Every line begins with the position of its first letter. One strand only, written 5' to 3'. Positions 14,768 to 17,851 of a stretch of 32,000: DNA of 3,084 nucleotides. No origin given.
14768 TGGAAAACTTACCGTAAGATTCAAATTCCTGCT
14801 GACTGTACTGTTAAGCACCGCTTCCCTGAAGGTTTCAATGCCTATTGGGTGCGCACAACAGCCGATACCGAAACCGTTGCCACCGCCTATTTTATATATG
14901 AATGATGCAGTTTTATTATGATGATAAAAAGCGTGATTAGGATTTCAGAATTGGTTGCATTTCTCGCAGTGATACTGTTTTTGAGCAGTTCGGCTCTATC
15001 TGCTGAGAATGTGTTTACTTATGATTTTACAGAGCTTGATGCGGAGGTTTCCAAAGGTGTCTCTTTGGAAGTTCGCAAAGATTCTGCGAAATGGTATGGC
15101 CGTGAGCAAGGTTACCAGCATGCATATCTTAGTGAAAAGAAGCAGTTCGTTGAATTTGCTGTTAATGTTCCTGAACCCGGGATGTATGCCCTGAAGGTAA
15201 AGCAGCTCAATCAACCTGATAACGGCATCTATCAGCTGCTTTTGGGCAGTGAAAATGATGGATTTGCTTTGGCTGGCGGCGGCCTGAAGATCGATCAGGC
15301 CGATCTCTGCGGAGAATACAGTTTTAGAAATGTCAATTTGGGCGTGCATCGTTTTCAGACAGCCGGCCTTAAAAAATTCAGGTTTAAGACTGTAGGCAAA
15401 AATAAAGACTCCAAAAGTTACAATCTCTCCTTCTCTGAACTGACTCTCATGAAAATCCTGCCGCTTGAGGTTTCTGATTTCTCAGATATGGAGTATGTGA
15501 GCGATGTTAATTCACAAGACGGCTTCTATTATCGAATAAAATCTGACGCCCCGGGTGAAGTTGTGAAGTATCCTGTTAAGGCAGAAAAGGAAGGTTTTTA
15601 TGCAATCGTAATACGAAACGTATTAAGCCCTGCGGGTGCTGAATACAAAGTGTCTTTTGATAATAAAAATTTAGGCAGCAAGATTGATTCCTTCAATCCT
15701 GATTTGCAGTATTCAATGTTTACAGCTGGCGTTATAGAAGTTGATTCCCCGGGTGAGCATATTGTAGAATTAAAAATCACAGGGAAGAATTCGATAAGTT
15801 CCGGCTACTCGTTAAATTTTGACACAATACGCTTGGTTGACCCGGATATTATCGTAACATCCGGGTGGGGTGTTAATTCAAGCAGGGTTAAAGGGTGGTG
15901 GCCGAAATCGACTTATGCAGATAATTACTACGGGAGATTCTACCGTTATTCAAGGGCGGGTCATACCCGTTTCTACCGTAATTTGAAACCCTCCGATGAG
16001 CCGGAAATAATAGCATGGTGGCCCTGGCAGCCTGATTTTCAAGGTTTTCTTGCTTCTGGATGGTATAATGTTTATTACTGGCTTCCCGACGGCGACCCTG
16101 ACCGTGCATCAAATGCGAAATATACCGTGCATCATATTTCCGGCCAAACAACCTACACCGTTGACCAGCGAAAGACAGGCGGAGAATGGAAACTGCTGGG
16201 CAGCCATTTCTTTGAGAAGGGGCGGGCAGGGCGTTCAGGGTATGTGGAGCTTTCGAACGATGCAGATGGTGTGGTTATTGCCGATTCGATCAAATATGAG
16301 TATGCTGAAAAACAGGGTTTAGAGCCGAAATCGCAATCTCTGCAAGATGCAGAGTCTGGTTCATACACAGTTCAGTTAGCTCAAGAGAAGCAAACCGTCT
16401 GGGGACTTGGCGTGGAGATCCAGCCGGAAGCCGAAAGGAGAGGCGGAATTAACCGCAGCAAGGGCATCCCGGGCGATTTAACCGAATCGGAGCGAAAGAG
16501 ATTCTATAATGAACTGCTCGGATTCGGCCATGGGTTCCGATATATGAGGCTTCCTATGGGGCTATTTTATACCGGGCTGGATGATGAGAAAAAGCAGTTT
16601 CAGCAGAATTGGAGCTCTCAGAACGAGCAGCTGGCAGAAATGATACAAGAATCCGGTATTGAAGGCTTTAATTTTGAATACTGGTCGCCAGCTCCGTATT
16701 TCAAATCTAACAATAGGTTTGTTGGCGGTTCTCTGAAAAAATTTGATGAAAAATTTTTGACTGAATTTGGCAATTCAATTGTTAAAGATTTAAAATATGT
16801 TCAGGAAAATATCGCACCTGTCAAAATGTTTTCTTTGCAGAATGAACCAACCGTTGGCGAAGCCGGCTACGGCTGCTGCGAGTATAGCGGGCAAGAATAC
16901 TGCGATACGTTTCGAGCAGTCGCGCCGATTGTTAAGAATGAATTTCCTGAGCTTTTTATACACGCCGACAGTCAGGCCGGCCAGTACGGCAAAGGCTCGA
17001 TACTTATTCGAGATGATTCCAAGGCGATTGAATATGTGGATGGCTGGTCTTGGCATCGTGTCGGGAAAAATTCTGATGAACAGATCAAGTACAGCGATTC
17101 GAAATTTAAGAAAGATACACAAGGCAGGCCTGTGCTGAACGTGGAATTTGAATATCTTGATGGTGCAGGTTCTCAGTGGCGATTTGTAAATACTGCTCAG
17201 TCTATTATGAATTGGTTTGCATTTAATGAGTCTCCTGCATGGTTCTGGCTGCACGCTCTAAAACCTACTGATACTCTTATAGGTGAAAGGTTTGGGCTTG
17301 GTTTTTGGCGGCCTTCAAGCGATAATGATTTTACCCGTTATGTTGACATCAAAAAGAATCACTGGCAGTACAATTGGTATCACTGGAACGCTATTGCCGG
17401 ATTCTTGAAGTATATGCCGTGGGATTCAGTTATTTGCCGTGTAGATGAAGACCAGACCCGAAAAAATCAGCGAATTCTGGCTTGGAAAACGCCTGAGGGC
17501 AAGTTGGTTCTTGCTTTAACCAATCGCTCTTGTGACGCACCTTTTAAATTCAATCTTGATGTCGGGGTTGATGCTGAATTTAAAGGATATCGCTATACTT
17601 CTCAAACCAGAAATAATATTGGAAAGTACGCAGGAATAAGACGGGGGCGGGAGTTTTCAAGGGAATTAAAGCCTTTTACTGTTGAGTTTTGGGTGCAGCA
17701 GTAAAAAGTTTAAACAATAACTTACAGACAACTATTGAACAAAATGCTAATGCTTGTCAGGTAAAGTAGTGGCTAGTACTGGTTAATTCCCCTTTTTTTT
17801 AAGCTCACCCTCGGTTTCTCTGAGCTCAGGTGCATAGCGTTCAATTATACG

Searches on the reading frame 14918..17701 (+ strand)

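Call 21: search_protein_families(library=pfam, proteins=[window:14918-17701:+], max_evalue=0.001)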
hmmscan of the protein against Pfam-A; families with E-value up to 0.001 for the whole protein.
window:14918-17701:+ (928 aa): 1 family
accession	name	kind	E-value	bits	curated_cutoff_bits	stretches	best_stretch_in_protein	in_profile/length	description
PF25275.1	Golvesin_C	-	9.1e-25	87.7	31.6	1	321-460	10-130/132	Golvesin C-terminal domain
